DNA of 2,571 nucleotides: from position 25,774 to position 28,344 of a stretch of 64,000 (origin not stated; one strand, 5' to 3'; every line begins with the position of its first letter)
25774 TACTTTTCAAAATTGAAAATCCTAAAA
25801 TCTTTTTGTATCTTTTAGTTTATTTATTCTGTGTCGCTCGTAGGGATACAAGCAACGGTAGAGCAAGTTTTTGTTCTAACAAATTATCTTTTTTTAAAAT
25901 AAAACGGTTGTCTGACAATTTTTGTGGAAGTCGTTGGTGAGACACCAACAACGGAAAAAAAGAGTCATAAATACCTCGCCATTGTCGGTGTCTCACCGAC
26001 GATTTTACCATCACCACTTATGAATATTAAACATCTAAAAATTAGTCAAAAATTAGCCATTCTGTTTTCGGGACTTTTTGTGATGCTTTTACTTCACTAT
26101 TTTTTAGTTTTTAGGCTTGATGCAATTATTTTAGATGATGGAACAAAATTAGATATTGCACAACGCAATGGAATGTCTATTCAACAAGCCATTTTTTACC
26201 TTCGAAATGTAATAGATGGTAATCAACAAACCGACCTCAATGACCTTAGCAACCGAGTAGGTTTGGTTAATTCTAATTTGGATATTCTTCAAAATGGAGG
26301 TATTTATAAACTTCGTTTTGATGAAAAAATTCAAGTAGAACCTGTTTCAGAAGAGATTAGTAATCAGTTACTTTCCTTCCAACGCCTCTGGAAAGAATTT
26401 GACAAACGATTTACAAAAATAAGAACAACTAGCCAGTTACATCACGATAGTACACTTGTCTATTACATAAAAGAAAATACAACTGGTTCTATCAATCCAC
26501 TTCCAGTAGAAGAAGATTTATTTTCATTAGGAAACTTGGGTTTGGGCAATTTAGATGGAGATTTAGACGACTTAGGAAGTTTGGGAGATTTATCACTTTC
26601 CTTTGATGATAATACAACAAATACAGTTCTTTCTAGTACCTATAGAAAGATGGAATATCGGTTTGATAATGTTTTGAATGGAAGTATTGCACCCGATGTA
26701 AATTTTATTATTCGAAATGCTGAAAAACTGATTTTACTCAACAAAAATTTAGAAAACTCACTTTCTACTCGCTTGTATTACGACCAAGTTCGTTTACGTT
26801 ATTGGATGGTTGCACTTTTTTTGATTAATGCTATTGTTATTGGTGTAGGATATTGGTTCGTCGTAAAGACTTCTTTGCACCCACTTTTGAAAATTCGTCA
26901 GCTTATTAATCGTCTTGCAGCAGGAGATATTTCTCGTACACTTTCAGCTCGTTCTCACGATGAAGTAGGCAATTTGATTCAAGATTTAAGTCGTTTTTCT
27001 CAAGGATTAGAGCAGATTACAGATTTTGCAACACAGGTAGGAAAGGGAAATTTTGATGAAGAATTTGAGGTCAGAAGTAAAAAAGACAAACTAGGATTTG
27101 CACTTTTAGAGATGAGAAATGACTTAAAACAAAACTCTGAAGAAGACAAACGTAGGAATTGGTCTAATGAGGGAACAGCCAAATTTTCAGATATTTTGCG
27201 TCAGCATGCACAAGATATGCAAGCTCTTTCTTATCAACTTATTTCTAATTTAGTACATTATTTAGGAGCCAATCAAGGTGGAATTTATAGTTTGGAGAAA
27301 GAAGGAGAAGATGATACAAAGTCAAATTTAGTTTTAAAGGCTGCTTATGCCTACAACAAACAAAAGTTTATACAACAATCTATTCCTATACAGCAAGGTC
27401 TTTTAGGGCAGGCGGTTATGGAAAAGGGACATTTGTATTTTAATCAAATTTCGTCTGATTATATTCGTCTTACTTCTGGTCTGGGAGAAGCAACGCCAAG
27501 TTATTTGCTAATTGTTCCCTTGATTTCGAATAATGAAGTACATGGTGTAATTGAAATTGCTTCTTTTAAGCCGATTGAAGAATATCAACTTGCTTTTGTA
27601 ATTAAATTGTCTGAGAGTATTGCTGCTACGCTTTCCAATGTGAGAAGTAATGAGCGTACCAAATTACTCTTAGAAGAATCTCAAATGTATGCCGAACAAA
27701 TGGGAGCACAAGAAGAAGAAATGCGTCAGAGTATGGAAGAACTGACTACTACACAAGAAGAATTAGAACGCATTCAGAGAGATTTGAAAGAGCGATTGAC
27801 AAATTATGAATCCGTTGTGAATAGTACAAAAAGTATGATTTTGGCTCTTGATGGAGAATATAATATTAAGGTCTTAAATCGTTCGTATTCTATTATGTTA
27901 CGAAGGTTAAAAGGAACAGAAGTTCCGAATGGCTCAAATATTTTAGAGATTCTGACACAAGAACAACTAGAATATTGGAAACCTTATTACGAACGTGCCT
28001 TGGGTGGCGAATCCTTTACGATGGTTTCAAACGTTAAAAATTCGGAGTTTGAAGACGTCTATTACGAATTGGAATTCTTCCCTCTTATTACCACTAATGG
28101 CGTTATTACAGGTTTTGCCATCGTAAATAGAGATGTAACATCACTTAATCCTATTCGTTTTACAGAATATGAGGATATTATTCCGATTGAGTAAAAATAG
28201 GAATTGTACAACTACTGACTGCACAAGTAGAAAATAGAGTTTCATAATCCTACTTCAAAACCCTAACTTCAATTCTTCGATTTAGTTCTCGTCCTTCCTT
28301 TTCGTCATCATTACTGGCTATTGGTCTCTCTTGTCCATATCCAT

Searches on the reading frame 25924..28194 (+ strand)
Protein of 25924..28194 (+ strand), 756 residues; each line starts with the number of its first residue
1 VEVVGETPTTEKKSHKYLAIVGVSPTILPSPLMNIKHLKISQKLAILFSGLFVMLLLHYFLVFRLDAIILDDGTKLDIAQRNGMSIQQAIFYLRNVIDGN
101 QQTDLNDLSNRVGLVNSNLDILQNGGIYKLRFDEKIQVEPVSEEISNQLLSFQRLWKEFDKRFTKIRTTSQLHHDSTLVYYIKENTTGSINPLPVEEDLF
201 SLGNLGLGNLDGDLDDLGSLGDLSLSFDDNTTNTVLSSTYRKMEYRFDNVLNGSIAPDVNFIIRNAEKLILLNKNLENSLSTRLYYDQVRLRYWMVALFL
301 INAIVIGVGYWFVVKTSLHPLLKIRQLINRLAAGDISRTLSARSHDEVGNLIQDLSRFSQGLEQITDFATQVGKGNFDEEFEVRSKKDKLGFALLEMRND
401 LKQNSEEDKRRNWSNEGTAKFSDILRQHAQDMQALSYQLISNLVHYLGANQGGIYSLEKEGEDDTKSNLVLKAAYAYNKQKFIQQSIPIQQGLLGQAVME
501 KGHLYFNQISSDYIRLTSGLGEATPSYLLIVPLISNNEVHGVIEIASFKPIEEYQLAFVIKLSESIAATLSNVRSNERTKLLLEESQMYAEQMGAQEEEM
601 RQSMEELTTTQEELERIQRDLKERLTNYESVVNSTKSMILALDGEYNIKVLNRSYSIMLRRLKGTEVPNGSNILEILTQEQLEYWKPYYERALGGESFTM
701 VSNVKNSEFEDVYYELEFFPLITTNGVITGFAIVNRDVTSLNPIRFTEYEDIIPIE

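Call 3: search_protein_families(library=pfam, proteins=[window:25924-28194:+], max_evalue=0.01)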
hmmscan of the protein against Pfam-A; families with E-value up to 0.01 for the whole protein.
window:25924-28194:+ (756 aa): 5 families
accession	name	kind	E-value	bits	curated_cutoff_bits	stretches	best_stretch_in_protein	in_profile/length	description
PF13185.12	GAF_2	-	9e-13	49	28.6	1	430-570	2-135/136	GAF domain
PF00672.30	HAMP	-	5.4e-08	33.5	25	1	312-364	1-53/53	HAMP domain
PF01590.32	GAF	-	5e-05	24.3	22.4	1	431-570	1-133/133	GAF domain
PF13492.12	GAF_3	-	0.0075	17.1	27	0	464-572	29-129/129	GAF domain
PF08448.16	PAS_4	-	0.0086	16.7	23.1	0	633-740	2-107/110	PAS fold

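Call 4: search_protein_families(library=ncbifam, proteins=[window:25924-28194:+], max_evalue=0.01)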
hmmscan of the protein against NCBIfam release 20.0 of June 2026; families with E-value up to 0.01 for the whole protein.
window:25924-28194:+ (756 aa): 16 families
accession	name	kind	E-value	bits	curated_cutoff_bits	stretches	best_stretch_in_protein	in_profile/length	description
NF012163.2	BaeS_SmeS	equivalog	4.1e-07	29.3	500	1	275-365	149-236/457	sensor histidine kinase efflux regulator BaeS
NF033092.0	HK_WalK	equivalog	1.3e-06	27.4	725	0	302-364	185-248/594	cell wall metabolism sensor histidine kinase WalK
NF046044.1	PnpS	equivalog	3.1e-06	26.4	400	1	583-742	12-164/390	two-component system histidine kinase PnpS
NF058645.1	MCPCtpMPsAe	equivalog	5.6e-06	25.4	900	1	293-371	205-282/558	methyl-accepting chemotaxis protein CtpM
NF038389.1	ArsS_fam_HK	equivalog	6.4e-06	25.9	250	1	258-363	97-200/403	ArsS family sensor histidine kinase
NF007837.0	PRK10549.1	equivalog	9.5e-06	24.6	603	1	288-364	161-235/466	envelope stress sensor histidine kinase BaeS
NF038263.1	prot_phos_SiaA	equivalog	2e-05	23.4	700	1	290-366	307-383/658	biofilm regulation protein phosphatase SiaA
NF011622.0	PRK15048.1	equivalog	2.4e-05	23.7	900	1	287-375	185-271/553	methyl-accepting chemotaxis protein II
NF040691.1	MtrAB_MtrB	equivalog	0.00059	19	450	1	294-363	191-258/507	MtrAB system histidine kinase MtrB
NF007004.0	PRK09467.1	equivalog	0.00074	18.4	415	0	288-367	152-230/440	two-component system sensor histidine kinase EnvZ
NF047874.1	MASE3_PAS_HK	subfamily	0.00086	18.2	560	1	598-740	237-377/655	MASE3 domain-containing sensor histidine kinase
NF047851.1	MCPCitTducer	equivalog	0.0017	17.5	900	1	294-362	193-262/553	methyl-accepting chemotaxis citrate transducer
NF011615.0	PRK15041.1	equivalog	0.0023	16.6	947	1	293-359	193-260/554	methyl-accepting chemotaxis protein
NF041831.1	NO_HK_NahK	exception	0.0023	15.9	1500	1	650-740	345-433/854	hybrid sensor histidine kinase/response regulator NahK/ErcS'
NF007309.0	PRK09793.1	equivalog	0.0075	15.3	903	0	284-364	183-261/533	methyl-accepting chemotaxis protein IV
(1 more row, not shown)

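Call 45: search_protein_representatives(protein=window:25924-28191:+)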
Query: 756 residues. Proteins with E-value up to 0.001 (for the whole library): 14845; up to 1e-10: 8326; up to 1e-30: 4242. The best 150 are listed.
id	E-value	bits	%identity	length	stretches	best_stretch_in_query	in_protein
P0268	0.0e+00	1405.3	89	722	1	33-755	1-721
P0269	7.4e-163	559.9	45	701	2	250-752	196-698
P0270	4.1e-159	547.5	33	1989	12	355-707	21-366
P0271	4.6e-159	547.4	43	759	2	240-749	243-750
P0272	7.6e-152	523.5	33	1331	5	254-741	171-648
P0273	1.6e-149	515.9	41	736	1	40-746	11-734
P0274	1.2e-138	480.0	40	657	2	249-746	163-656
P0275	5.6e-138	477.7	37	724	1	39-748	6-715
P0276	6.8e-137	474.1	34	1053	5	345-740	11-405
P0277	1.3e-136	473.2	39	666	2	239-746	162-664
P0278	2.8e-135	468.8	33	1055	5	365-741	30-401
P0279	1.7e-130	453.0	42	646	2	283-747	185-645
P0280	3.6e-130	451.9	40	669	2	239-746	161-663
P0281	5.8e-127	441.3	39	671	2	239-749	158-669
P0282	6.3e-119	414.7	33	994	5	365-741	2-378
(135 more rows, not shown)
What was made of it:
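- Tried and rejected: Many homologs of 640-760 aa end at the same position (call 45).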
